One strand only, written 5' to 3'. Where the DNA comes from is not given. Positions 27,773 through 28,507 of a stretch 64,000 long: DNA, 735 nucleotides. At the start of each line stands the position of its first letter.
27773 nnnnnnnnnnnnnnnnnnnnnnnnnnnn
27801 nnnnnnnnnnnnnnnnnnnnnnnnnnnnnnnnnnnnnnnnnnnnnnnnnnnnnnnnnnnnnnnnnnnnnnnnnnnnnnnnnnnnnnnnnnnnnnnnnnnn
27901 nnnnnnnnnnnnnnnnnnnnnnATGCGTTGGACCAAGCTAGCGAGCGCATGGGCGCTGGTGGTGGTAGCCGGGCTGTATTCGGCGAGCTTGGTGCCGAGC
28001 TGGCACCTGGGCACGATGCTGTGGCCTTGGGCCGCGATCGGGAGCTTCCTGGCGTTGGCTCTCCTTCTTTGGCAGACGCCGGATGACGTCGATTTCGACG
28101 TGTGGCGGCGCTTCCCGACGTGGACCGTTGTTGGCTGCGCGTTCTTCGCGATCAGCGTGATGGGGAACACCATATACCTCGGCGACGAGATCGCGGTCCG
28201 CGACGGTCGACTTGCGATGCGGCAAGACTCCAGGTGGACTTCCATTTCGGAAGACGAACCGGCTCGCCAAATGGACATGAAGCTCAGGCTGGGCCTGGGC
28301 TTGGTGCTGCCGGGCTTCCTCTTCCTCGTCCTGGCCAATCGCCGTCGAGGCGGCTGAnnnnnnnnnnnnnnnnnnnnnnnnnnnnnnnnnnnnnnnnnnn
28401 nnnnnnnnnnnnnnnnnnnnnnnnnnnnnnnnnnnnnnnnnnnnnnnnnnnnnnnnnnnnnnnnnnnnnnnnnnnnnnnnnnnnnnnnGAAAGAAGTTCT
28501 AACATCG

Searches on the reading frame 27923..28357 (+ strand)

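Call 17: search_protein_families(library=pfam, proteins=[window:27923-28357:+], max_evalue=0.01)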
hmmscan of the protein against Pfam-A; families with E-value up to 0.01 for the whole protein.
window:27923-28357:+ (144 aa): 1 family
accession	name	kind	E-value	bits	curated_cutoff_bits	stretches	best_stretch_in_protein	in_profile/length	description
PF09990.14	DUF2231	-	0.0012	19.3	26.4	1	9-95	48-134/139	Predicted membrane protein (DUF2231)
